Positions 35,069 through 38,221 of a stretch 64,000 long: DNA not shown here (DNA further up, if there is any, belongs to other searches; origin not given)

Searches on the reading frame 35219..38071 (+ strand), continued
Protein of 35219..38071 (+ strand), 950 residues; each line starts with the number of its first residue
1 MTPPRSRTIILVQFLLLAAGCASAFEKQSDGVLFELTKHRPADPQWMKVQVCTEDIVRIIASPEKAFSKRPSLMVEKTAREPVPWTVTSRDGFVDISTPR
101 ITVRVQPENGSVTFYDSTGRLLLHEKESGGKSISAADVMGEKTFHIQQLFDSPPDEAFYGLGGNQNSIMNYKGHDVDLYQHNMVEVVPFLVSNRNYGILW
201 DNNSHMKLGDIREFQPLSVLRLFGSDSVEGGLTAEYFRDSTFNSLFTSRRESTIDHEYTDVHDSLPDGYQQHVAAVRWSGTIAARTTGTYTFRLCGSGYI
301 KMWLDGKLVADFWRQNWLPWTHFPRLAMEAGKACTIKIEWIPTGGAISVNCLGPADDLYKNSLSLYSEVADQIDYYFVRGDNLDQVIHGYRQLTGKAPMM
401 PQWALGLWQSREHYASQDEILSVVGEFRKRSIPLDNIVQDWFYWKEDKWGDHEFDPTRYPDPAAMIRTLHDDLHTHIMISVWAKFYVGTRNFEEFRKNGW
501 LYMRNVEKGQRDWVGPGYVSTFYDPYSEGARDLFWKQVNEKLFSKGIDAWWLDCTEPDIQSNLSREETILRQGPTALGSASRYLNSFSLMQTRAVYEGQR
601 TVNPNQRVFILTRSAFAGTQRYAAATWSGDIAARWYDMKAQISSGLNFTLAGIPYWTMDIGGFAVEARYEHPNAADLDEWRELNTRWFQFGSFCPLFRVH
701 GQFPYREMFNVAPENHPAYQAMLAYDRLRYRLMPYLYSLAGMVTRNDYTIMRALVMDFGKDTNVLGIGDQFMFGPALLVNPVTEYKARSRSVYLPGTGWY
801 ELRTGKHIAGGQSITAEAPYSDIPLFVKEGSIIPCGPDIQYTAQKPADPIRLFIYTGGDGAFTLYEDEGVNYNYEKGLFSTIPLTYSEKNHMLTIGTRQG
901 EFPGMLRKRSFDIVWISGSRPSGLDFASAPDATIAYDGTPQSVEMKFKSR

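Call 19: find_encoding_contigs(protein=P0005, flank=10000, max_places=3)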
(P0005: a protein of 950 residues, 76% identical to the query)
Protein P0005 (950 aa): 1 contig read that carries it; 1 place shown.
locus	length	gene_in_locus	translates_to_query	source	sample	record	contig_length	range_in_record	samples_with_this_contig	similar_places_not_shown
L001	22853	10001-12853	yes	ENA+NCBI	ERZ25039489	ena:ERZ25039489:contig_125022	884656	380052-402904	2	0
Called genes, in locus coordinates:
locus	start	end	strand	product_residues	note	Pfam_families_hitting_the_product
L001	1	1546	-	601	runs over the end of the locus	PF18962:Por_Secre_tail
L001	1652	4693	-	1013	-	PF13620:CarboxypepD_reg, PF13715:CarbopepD_reg_2, PF07715:Plug, PF00593:TonB_dep_Rec_b-barrel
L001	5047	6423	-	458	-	PF13347:MFS_2, PF07690:MFS_1, PF12832:MFS_1_like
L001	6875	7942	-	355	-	PF00356:LacI, PF00532:Peripla_BP_1, PF13407:Peripla_BP_4, PF13377:Peripla_BP_3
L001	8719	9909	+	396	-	PF03786:UxuA, PF01261:AP_endonuc_2 (weak)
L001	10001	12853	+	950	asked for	PF13802:Gal_mutarotas_2, PF07691:PA14, PF01055:Glyco_hydro_31_2nd, PF21365:Glyco_hydro_31_3rd, PF17137:DUF5110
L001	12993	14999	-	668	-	PF02927:CelD_N, PF00759:Glyco_hydro_9, PF18962:Por_Secre_tail (weak)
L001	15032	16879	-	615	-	PF00128:Alpha-amylase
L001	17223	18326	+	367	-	PF00356:LacI, PF00532:Peripla_BP_1, PF13407:Peripla_BP_4, PF13377:Peripla_BP_3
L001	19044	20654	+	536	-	PF01301:Glyco_hydro_35 (faint), PF18120:DUF5597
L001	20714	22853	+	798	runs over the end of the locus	PF13802:Gal_mutarotas_2, PF01055:Glyco_hydro_31_2nd, PF21365:Glyco_hydro_31_3rd, PF17137:DUF5110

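Call 20: find_encoding_contigs(protein=P0008, flank=10000, max_places=3)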
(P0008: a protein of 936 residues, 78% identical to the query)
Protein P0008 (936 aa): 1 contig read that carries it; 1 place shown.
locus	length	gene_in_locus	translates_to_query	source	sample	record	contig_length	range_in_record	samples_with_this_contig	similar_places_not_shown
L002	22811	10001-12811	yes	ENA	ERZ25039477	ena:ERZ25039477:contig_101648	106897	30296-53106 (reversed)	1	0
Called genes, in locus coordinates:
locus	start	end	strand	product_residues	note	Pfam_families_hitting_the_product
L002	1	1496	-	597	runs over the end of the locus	PF18962:Por_Secre_tail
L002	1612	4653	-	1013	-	PF13620:CarboxypepD_reg, PF13715:CarbopepD_reg_2, PF09430:EMC7_beta-sandw (faint), PF07715:Plug, PF00593:TonB_dep_Rec_b-barrel, PF14905:OMP_b-brl_3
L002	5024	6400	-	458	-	PF13347:MFS_2, PF07690:MFS_1, PF12832:MFS_1_like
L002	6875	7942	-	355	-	PF00356:LacI, PF00532:Peripla_BP_1, PF13407:Peripla_BP_4, PF13377:Peripla_BP_3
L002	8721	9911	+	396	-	PF03786:UxuA, PF01261:AP_endonuc_2 (weak)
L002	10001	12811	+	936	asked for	PF13802:Gal_mutarotas_2, PF07691:PA14, PF01055:Glyco_hydro_31_2nd, PF21365:Glyco_hydro_31_3rd, PF17137:DUF5110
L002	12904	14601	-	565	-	PF02927:CelD_N, PF00759:Glyco_hydro_9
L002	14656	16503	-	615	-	PF00128:Alpha-amylase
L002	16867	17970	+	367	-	PF00356:LacI, PF00532:Peripla_BP_1, PF13407:Peripla_BP_4, PF13377:Peripla_BP_3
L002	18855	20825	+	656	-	PF18962:Por_Secre_tail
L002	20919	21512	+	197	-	PF13620:CarboxypepD_reg, PF13715:CarbopepD_reg_2, PF07715:Plug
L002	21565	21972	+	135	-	-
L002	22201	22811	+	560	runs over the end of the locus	-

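Call 21: list_cluster_members(proteins=[P0001])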
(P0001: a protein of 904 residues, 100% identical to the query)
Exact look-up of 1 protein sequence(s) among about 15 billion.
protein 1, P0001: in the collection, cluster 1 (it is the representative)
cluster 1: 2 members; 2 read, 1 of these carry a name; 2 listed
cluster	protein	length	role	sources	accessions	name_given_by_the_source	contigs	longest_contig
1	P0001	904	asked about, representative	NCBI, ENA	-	-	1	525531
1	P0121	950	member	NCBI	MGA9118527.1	MAG: TIM-barrel domain-containing protein [Bacteroidota bacterium]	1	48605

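Call 23: find_encoding_contigs(protein=P0121, flank=10000, max_places=5)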
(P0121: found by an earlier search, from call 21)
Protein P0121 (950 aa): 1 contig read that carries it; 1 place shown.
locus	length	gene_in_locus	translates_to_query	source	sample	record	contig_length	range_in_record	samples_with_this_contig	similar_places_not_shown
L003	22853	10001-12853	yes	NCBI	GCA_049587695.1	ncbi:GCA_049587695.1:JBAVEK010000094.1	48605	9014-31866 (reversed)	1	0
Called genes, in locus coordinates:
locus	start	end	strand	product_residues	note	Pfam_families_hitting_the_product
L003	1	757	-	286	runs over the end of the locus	PF11604:CusF_Ec, PF02630:SCO1-SenC, PF08534:Redoxin (weak)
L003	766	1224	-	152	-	PF01337:Barstar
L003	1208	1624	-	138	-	PF00545:Ribonuclease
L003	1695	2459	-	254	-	PF01061:ABC2_membrane, PF12698:ABC2_membrane_3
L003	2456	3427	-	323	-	PF00005:ABC_tran, PF13304:AAA_21 (weak)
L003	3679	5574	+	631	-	-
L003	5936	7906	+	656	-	PF01145:Band_7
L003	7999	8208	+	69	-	-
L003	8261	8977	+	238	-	PF01791:DeoC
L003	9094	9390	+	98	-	-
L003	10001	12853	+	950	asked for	PF13802:Gal_mutarotas_2, PF07691:PA14, PF01055:Glyco_hydro_31_2nd, PF21365:Glyco_hydro_31_3rd, PF17137:DUF5110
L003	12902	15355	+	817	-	PF02837:Glyco_hydro_2_N, PF00703:Glyco_hydro_2, PF02836:Glyco_hydro_2_C, PF16355:DUF4982, PF18565:Glyco_hydro2_C5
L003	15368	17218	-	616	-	PF00128:Alpha-amylase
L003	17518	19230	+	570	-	PF02449:Glyco_hydro_42 (weak), PF18120:DUF5597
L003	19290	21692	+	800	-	PF13802:Gal_mutarotas_2, PF01055:Glyco_hydro_31_2nd, PF21365:Glyco_hydro_31_3rd, PF17137:DUF5110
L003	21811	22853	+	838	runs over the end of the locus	PF02927:CelD_N, PF00759:Glyco_hydro_9, PF01522:Polysacc_deac_1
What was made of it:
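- (2) L003 (GCA_049587695.1, contig JBAVEK010000094.1) has the same gene order (call 23).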

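Call 86: find_encoding_contigs(protein=P0002, flank=6000, max_places=3)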
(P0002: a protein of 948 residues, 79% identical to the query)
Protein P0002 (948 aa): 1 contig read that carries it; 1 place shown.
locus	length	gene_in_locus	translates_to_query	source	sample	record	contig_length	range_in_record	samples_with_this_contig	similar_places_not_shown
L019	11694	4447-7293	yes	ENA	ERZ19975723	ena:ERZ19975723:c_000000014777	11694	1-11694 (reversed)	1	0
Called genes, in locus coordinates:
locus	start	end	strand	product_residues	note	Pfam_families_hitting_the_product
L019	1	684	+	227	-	?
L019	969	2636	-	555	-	PF22848:ASD1_dom, PF06964:Alpha-L-AF_C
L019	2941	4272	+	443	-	PF01261:AP_endonuc_2 (weak), PF27526:XylA2_C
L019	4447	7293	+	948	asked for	PF13802:Gal_mutarotas_2, PF07691:PA14, PF01055:Glyco_hydro_31_2nd, PF21365:Glyco_hydro_31_3rd, PF17137:DUF5110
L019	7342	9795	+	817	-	PF02837:Glyco_hydro_2_N, PF22666:Glyco_hydro_2_N2 (faint), PF00703:Glyco_hydro_2, PF02836:Glyco_hydro_2_C, PF16355:DUF4982, PF09134:Invasin_D3 (faint), PF18565:Glyco_hydro2_C5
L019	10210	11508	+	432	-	PF03330:DPBB_1, PF18962:Por_Secre_tail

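Call 87: find_encoding_contigs(protein=P0003, flank=6000, max_places=3)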
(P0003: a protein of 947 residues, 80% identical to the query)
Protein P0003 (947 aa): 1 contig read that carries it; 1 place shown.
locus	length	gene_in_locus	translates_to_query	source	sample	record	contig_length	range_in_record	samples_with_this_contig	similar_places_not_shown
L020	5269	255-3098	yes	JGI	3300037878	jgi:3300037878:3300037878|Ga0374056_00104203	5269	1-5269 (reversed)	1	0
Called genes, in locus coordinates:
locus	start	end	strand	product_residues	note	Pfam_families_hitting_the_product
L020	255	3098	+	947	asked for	PF13802:Gal_mutarotas_2, PF07691:PA14, PF01055:Glyco_hydro_31_2nd, PF21365:Glyco_hydro_31_3rd, PF17137:DUF5110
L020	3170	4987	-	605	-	PF00128:Alpha-amylase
